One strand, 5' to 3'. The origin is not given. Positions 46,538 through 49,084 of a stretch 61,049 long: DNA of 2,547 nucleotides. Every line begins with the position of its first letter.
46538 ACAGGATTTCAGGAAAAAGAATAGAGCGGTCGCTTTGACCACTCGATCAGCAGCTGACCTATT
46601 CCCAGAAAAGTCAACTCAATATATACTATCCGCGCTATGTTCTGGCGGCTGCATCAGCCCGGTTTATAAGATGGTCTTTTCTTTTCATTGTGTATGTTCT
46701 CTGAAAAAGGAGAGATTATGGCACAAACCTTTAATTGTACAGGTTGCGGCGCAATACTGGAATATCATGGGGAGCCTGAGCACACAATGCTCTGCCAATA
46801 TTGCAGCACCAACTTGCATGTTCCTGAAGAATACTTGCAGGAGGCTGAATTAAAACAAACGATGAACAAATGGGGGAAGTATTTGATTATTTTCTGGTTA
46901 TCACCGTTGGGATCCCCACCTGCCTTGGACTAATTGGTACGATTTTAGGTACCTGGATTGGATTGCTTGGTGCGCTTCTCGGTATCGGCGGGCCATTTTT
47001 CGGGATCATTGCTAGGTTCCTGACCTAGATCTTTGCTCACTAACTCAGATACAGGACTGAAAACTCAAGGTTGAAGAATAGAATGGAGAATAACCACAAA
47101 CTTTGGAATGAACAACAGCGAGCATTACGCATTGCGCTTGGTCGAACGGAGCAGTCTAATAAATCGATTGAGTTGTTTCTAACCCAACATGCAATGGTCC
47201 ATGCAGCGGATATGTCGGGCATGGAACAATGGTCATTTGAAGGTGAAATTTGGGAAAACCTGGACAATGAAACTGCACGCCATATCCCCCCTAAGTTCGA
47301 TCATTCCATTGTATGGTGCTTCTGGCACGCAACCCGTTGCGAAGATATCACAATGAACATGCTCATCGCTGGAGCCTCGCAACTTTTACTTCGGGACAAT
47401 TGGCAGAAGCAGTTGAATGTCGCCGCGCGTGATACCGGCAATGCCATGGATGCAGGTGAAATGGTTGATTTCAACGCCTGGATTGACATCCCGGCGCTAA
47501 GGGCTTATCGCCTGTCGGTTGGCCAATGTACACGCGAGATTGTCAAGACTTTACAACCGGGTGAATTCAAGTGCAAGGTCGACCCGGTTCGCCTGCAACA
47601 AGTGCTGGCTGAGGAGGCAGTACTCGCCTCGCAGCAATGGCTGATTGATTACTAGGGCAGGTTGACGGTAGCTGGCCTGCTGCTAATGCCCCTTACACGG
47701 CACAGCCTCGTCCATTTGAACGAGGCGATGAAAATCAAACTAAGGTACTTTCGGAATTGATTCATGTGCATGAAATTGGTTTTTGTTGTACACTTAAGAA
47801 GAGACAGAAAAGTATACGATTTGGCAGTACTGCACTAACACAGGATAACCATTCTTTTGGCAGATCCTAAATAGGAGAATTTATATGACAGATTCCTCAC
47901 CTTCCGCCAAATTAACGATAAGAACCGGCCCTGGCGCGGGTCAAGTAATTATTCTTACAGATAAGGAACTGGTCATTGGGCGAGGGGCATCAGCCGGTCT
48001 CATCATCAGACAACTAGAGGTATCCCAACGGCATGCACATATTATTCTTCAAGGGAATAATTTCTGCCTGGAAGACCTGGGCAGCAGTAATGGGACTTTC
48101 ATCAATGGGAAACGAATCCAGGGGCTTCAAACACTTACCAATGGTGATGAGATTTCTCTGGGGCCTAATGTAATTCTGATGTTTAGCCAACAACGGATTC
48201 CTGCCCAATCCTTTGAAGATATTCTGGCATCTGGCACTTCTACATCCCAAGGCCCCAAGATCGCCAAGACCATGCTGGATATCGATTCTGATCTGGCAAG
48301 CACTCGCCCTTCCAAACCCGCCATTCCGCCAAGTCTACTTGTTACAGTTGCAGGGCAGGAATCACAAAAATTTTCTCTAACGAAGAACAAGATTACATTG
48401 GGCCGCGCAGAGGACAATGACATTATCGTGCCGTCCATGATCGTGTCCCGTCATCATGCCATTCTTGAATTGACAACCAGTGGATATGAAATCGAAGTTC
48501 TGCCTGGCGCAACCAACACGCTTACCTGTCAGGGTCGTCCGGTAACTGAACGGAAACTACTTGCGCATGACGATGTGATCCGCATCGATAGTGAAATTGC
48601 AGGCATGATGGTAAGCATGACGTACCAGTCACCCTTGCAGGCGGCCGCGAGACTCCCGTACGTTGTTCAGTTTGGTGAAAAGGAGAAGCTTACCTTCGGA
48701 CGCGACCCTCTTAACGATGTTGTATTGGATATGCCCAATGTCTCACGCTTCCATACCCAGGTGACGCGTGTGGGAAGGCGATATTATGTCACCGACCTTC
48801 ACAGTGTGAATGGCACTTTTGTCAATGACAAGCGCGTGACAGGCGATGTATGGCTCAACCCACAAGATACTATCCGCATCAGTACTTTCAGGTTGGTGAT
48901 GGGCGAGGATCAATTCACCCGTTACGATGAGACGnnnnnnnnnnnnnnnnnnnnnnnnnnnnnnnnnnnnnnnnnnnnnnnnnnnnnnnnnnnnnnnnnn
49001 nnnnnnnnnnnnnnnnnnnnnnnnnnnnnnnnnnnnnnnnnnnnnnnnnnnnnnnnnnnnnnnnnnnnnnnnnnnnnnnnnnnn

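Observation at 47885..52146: Triple-FHA ABCG-type transporter with a large Cys/Pro/coiled-coil outer insert, translationally coupled to a DUF1080-like lipoprotein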

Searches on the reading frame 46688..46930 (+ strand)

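Call 3: search_protein_families(library=pfam, proteins=[window:46688-46930:+], max_evalue=0.1)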
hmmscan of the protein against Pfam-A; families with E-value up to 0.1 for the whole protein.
window:46688-46930:+ (81 aa): 7 families
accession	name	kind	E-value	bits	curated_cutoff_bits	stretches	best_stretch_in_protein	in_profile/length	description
PF06221.18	zf-C2HC5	-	0.0063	16.9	25.8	1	9-48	12-49/54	Putative zinc finger motif, C2HC5-type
PF06061.16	Baculo_ME53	-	0.026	14.1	25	1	2-43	272-317/343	Baculoviridae ME53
PF01667.23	Ribosomal_S27e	-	0.033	14.3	24.5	1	16-46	9-39/55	Ribosomal protein S27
PF11331.13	Zn_ribbon_12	-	0.039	14.1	27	0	35-55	8-28/45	EDR4 zinc-ribbon domain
PF04810.20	zf-Sec23_Sec24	-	0.049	14.1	25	0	17-49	4-39/39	Sec23/Sec24 zinc finger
PF22289.1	DmmA-like_C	-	0.071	13.5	27.4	0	17-46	4-31/44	Dimethylamine monooxygenase subunit DmmA-like, C-terminal domain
PF01485.27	IBR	-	0.097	13.2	24.3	0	10-41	14-49/65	IBR domain, a half RING-finger domain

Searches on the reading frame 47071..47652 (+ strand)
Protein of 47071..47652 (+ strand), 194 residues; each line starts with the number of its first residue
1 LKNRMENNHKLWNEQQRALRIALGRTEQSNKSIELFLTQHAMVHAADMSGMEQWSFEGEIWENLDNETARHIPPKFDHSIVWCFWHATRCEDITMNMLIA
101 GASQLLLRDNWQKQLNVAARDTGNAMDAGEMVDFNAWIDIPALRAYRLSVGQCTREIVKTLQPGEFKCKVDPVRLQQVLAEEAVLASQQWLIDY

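Call 3: search_protein_families(library=pfam, proteins=[window:47071-47652:+], max_evalue=0.1)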
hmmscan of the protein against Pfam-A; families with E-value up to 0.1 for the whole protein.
window:47071-47652:+ (194 aa): 1 family
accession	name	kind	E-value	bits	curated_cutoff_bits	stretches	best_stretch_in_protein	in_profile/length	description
PF12867.12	DinB_2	-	1.1e-05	26.3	24.8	1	60-170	12-99/128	DinB superfamily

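Call 4: search_protein_families(library=ncbifam, proteins=[window:47071-47652:+], max_evalue=0.1)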
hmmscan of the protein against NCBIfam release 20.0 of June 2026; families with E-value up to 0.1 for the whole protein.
window:47071-47652:+ (194 aa): 1 family
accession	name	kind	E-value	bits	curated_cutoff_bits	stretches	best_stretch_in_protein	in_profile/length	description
NF047843.2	MST_Rv0443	equivalog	7.7e-10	39.2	170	1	59-171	15-127/161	mycothiol transferase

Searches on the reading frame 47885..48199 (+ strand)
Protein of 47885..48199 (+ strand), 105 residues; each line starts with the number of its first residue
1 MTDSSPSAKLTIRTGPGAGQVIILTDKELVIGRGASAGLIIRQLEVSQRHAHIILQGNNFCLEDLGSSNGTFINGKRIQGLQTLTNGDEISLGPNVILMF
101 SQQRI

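Call 47: search_protein_families(library=pfam, proteins=[window:47885-48199:+], max_evalue=10)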
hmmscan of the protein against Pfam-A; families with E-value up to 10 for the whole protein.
window:47885-48199:+ (105 aa): 2 families
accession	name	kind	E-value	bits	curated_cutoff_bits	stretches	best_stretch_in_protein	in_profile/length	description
PF00498.31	FHA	-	9.1e-19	68.1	20.7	1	30-93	2-67/67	FHA domain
PF16697.10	Yop-YscD_cpl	-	3e-14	53.5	33.2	1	14-98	4-89/94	Inner membrane component of T3SS, cytoplasmic domain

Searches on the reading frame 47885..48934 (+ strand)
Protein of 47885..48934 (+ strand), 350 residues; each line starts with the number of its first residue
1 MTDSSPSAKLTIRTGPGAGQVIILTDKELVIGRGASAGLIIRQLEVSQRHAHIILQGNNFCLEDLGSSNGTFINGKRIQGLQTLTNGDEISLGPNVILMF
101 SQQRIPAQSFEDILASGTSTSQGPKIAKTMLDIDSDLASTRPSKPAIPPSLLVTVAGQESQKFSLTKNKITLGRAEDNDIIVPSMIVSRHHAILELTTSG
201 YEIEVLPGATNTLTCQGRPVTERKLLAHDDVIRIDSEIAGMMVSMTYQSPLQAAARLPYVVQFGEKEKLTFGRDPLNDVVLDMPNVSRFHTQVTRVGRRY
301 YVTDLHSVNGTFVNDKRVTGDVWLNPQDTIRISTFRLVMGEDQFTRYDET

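Call 52: search_solved_structures(query=window:47885-48934:+, max_evalue=0.000001)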
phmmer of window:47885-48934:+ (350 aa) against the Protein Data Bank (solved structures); distinct sequences matched with E-value up to 0.000001: 17.
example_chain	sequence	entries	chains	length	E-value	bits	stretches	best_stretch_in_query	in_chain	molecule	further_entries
6i2q_B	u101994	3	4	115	2.4e-12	50.2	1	5-97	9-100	Glycogen accumulation regulator GarA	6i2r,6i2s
8p5r_G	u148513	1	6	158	5.6e-12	49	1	5-96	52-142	Glycogen accumulation regulator GarA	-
2kfu_A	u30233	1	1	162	1.4e-11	47.6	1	7-97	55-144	Rv1827 pThr 22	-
6i2p_D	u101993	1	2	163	1.5e-11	47.6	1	7-97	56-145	Glycogen accumulation regulator GarA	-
7rj3_A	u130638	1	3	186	2e-11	47.2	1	7-97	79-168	Glycogen accumulation regulator GarA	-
2kkl_A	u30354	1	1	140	2.9e-11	46.6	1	8-97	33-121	Uncharacterized protein Mb1858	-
2kb3_A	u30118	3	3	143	1.3e-09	41.2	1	6-95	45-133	Oxoglutarate dehydrogenase inhibitor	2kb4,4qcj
8p5x_G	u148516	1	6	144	1.3e-09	41.2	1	6-95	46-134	Oxoglutarate dehydrogenase inhibitor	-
6cah_A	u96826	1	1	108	1.8e-09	40.8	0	167-203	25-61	ABC transporter ATP-binding/permease protein Rv1747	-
2lc1_A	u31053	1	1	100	1.1e-08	38.2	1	6-98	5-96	Putative uncharacterized protein TB39.8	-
3gqs_A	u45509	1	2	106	1.4e-08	37.8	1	24-100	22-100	Adenylate cyclase-like protein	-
3po8_A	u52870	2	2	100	1.4e-08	37.8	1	8-99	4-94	Putative uncharacterized protein TB39.8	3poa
2fez_A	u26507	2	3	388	3.2e-08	36.7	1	271-334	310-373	Probable regulatory protein embR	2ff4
3oun_A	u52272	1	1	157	5.9e-08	35.8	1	7-98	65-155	Putative uncharacterized protein TB39.8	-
6hc0_B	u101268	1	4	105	7.2e-08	35.5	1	15-102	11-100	GGDEF domain protein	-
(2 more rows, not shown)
